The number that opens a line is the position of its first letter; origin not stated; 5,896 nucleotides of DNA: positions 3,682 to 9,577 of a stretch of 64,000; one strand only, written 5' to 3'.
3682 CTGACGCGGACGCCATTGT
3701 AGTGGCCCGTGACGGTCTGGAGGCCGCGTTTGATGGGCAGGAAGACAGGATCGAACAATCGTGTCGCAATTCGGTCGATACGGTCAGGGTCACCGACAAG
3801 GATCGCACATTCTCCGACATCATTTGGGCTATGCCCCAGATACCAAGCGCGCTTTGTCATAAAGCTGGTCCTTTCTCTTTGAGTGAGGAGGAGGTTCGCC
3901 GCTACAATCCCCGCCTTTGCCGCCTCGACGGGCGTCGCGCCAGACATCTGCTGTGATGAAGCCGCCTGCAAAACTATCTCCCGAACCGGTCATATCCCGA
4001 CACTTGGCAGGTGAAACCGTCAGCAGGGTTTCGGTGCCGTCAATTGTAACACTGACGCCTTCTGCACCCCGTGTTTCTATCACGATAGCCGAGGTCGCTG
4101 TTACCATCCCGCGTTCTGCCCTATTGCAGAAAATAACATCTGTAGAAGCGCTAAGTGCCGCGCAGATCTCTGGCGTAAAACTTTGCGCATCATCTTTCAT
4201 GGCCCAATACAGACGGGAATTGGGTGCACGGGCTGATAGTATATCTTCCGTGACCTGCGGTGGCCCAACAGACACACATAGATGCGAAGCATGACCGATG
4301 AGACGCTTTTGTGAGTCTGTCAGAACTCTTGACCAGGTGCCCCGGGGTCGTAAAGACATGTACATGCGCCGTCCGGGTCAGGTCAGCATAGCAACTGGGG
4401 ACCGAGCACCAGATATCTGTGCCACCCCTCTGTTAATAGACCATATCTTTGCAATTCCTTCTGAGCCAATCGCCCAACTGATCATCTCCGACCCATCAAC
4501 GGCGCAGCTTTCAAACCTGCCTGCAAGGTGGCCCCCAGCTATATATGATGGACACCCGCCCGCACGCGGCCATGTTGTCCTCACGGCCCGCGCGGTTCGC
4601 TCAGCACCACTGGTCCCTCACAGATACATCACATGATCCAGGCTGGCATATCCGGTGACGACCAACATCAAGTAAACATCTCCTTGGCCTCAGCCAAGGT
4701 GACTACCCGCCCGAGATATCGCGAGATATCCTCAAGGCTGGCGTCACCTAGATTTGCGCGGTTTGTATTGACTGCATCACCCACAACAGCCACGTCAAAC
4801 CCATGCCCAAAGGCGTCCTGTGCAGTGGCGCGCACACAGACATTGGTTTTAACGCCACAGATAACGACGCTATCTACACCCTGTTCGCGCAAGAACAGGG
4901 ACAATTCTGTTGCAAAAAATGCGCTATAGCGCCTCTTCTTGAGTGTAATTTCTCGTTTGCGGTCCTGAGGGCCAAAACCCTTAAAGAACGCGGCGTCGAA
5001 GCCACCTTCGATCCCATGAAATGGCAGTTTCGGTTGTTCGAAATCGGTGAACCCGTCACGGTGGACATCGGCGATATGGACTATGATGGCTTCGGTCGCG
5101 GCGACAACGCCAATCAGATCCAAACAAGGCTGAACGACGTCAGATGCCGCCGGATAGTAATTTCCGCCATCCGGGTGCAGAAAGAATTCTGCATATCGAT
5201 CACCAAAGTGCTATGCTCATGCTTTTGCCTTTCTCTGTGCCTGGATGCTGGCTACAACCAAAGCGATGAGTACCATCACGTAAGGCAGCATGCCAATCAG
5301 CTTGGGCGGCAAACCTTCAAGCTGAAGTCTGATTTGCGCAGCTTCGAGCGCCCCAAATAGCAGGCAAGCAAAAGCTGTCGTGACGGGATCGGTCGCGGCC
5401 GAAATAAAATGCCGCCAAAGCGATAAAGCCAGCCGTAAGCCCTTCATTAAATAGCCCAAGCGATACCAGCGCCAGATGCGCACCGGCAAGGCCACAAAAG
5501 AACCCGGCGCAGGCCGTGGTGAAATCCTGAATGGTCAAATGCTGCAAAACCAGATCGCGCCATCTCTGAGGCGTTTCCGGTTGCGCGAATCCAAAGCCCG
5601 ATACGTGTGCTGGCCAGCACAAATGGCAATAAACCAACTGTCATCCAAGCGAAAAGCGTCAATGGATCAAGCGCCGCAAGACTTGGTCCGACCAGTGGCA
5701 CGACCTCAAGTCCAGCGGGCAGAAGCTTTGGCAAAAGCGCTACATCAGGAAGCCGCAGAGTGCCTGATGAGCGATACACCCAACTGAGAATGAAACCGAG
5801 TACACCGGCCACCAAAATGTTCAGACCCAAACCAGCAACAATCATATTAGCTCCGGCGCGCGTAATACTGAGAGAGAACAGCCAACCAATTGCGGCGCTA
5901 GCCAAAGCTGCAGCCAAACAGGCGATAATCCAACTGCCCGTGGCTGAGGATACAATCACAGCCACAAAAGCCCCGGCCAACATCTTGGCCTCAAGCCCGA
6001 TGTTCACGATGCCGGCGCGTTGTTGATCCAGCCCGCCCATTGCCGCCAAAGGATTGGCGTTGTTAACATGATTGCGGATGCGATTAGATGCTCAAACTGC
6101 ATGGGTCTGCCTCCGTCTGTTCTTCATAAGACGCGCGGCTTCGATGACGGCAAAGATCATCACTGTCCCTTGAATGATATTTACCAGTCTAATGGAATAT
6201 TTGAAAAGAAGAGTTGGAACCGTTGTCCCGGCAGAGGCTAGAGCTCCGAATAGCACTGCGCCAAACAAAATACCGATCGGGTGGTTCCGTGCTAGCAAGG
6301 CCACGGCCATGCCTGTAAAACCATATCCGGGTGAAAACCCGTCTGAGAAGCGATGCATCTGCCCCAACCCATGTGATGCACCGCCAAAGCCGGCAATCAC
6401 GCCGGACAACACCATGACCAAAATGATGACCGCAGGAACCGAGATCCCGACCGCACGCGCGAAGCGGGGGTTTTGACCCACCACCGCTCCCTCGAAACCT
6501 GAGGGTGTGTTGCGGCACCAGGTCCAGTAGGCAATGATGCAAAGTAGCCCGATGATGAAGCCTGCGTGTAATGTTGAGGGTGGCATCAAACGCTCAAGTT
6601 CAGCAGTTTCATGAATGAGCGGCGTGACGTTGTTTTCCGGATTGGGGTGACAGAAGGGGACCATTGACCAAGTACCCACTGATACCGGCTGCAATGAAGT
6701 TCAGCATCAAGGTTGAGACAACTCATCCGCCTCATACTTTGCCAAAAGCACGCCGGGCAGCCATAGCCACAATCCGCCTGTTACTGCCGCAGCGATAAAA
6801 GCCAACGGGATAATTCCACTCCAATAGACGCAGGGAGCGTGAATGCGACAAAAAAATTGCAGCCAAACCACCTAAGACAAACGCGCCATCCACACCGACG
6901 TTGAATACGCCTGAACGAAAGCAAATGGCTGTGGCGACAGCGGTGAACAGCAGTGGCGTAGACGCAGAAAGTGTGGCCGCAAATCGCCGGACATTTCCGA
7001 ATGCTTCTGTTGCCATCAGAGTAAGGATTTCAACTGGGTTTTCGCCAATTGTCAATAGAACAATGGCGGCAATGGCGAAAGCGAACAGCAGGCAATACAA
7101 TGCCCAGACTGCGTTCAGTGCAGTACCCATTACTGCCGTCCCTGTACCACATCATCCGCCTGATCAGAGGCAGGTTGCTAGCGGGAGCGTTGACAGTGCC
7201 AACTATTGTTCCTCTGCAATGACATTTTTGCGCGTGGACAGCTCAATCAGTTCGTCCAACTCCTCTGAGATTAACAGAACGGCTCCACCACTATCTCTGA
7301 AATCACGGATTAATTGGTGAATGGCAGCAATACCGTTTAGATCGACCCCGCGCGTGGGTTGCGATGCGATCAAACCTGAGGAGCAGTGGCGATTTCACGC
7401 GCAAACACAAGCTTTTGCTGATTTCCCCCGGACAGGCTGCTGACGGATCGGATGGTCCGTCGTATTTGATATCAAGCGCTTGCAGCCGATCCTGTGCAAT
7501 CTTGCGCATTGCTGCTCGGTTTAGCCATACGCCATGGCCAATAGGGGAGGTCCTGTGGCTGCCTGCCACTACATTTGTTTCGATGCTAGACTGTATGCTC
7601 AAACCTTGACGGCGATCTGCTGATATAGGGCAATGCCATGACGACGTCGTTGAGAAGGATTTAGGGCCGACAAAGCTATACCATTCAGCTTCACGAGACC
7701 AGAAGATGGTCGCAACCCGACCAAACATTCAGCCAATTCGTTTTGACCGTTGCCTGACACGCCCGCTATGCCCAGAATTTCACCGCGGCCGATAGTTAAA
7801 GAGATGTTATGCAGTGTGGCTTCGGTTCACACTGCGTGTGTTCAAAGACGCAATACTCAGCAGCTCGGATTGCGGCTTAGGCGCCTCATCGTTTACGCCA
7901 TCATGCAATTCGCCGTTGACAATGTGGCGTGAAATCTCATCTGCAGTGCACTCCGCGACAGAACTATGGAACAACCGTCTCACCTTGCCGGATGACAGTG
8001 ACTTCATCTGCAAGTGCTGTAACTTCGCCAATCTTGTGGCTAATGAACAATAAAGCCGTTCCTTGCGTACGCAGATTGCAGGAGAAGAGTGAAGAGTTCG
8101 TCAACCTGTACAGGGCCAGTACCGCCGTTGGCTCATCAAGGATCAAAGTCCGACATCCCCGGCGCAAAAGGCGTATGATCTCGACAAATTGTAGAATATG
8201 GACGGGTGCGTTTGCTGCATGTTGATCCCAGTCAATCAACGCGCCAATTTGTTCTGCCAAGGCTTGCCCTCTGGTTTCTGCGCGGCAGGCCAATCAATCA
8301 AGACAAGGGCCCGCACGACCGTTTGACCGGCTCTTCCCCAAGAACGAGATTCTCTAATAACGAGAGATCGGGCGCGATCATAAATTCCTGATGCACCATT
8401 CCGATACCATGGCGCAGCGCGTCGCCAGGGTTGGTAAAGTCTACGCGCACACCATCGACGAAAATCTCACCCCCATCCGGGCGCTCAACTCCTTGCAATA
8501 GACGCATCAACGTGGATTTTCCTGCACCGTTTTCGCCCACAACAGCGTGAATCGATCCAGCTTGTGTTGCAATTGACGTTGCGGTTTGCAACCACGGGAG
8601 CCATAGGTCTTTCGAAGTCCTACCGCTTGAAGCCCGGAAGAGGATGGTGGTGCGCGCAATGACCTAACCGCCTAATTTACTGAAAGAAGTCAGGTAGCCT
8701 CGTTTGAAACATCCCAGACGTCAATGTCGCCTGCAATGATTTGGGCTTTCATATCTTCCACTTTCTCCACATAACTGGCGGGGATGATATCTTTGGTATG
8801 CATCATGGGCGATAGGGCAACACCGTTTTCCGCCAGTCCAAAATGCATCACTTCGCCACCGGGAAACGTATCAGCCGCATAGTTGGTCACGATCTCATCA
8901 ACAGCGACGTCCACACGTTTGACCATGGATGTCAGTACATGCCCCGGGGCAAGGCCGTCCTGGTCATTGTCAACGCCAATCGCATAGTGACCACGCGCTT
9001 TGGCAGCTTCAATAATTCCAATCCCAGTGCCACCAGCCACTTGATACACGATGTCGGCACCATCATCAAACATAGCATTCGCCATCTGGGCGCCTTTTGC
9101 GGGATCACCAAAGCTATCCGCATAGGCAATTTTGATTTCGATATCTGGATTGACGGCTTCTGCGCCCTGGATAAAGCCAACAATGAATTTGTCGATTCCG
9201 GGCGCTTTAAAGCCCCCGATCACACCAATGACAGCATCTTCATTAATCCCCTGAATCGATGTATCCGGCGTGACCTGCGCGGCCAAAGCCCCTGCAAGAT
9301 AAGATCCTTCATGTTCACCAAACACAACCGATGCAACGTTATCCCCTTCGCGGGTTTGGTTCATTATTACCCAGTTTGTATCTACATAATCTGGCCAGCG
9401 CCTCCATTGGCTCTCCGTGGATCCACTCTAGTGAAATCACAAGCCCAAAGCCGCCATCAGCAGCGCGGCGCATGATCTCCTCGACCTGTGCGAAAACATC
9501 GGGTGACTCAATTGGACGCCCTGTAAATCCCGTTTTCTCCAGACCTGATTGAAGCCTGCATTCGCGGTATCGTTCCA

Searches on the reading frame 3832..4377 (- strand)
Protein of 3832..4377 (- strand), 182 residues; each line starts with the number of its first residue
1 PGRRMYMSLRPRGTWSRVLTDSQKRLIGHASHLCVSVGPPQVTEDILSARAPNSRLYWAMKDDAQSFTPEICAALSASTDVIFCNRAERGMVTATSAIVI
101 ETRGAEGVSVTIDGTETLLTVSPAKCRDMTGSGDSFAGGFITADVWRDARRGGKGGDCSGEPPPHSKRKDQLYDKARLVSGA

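Call 27: search_protein_families(library=pfam, proteins=[window:3832-4377:-], max_evalue=0.01)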
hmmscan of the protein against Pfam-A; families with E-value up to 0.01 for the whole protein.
window:3832-4377:- (182 aa): 1 family
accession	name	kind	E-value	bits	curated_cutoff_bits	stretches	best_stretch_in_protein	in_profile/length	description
PF00294.29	PfkB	-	8.3e-08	32.3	25.8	1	83-143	188-268/302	pfkB family carbohydrate kinase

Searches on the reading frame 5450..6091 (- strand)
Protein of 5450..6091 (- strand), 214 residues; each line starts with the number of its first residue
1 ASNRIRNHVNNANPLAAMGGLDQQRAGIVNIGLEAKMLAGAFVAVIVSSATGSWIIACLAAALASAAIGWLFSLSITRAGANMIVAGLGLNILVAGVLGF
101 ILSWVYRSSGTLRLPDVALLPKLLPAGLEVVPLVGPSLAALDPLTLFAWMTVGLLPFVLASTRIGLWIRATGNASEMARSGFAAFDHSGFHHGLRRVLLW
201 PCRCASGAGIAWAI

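Call 27: search_protein_families(library=pfam, proteins=[window:5450-6091:-], max_evalue=0.01)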
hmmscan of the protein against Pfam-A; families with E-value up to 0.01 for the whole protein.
window:5450-6091:- (214 aa): 1 family
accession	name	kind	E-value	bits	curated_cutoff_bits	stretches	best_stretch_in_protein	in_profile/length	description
PF02653.21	BPD_transp_2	-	1.1e-13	51.4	26.8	1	17-179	16-169/269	Branched-chain amino acid transport system / permease component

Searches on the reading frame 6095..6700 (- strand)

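Call 27: search_protein_families(library=pfam, proteins=[window:6095-6700:-], max_evalue=0.01)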
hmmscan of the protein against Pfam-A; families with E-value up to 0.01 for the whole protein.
window:6095-6700:- (202 aa): 1 family
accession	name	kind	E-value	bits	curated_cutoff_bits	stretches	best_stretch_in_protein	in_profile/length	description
PF02653.21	BPD_transp_2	-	8.4e-25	87.8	26.8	1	43-185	130-269/269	Branched-chain amino acid transport system / permease component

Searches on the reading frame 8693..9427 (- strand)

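Call 27: search_protein_families(library=pfam, proteins=[window:8693-9427:-], max_evalue=0.01)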
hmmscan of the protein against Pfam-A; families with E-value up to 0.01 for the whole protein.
window:8693-9427:- (245 aa): 2 families
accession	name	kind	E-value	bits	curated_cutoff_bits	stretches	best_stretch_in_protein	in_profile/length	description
PF02608.20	Bmp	-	3.5e-54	184.3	24.1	1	13-237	81-297/301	ABC transporter substrate-binding protein PnrA-like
PF04392.18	ABC_sub_bind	-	0.0092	15.7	25.9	0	67-141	2-78/293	ABC transporter substrate binding protein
